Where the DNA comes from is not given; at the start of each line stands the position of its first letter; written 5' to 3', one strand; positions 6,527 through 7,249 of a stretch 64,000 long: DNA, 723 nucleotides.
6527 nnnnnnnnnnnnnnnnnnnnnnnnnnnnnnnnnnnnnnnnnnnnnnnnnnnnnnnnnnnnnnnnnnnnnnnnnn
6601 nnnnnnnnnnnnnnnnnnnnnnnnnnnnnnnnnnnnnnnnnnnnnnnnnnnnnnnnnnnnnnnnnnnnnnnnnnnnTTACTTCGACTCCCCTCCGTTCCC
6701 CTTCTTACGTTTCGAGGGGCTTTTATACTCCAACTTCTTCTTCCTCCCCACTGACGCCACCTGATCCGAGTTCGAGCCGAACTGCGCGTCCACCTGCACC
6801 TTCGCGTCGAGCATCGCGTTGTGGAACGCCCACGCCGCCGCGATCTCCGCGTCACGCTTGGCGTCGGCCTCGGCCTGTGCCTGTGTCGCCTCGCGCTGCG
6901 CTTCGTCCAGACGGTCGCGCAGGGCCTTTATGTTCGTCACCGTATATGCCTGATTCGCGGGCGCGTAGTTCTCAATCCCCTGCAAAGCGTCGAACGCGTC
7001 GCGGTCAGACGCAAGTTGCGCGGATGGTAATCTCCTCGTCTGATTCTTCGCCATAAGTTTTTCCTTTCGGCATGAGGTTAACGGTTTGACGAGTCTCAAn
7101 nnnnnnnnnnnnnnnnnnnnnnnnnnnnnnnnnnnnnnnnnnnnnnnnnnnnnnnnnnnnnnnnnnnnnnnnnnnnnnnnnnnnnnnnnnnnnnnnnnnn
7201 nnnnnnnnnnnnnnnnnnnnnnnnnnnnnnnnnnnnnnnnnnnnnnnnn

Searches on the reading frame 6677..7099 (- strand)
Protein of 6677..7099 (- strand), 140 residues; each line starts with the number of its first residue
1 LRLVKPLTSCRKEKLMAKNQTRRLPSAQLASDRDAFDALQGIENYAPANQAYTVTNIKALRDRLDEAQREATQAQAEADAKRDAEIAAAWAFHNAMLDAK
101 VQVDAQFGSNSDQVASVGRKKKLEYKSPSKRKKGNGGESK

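Call 3: search_protein_families(library=pfam, proteins=[window:6677-7099:-], max_evalue=0.01)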
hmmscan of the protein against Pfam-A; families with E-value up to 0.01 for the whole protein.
window:6677-7099:- (140 aa): 0 families

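Call 4: search_protein_families(library=padloc, proteins=[window:6677-7099:-], max_evalue=0.01)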
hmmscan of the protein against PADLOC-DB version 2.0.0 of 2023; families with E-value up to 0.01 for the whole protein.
window:6677-7099:- (140 aa): 0 families

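Call 5: search_protein_families(library=ncbifam, proteins=[window:6677-7099:-], max_evalue=0.01)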
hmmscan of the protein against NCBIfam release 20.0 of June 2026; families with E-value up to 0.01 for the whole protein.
window:6677-7099:- (140 aa): 0 families

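Call 55: find_homologous_proteins(query=window:6677-7054:-, max_evalue=0.001)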
Query window:6677-7054:- (125 aa): 91 proteins with E <= 0.001 among 111 candidates.
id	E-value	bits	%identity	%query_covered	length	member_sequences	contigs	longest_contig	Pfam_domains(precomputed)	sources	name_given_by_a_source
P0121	2.0e-71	255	100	100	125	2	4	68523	-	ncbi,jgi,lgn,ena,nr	ncbi:MAG TPA: hypothetical protein VFA21_01910 [Pyrinomonadaceae bacterium]|jgi:hypothetical protein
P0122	7.8e-59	215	86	100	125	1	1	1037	-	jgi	jgi:hypothetical protein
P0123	3.9e-57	209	84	97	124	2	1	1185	-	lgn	-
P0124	9.6e-57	208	82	100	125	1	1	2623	-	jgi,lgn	jgi:small-conductance mechanosensitive channel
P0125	1.0e-56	208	83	100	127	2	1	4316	-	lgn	-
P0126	1.2e-56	208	82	100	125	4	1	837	-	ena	-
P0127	7.0e-56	205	82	100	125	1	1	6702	-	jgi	jgi:hypothetical protein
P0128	2.2e-55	204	82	100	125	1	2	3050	-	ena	-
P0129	3.3e-55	203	83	100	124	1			-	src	-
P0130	9.2e-55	202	82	100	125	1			-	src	-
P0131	1.0e-54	202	81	100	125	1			-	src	-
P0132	1.1e-54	202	82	100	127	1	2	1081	-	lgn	-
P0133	1.4e-54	201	81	100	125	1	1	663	-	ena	-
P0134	1.9e-54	201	82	94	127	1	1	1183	-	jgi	jgi:hypothetical protein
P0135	2.9e-54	200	82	100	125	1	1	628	-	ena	-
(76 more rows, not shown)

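Call 63: predict_structure(alignment_id=A2)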
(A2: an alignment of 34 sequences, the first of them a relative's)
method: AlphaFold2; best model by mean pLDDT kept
length: 125 residues; sequences in the alignment: 34
mean_pLDDT: 82.3   pTM: 0.49
mean pLDDT of the five models: 82.3, 82.1, 80.1, 79.3, 79.2
residues with pLDDT >= 90: 62; 70-90: 39; 50-70: 14; < 50: 10
segments of 3 or more residues with pLDDT < 50: 116-125
pLDDT, mean of each block of 10 residues (from residue 1): 74 91 90 90 93 93 94 95 89 81 68 51 40
secondary structure, 60 per line:
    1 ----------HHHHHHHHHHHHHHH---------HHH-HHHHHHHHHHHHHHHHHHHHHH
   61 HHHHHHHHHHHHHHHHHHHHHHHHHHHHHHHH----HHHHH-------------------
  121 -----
elements in order: H11-25 H39-92 H97-101

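Call 67: fold_search(model_id=the predicted structure, library=pdb)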
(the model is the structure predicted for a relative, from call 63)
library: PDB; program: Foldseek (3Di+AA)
matches with E <= 10: 1; with E <= 0.001: 0
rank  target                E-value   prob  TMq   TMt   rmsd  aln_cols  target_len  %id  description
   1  9a9r_A                9.1e+00  0.03  0.23  0.18  18.9       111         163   19  Chloroplastic protein CP12 from the diatom Thalassiosira pseudonana (tp-CP12, homodimer) (released 2025-11-05)
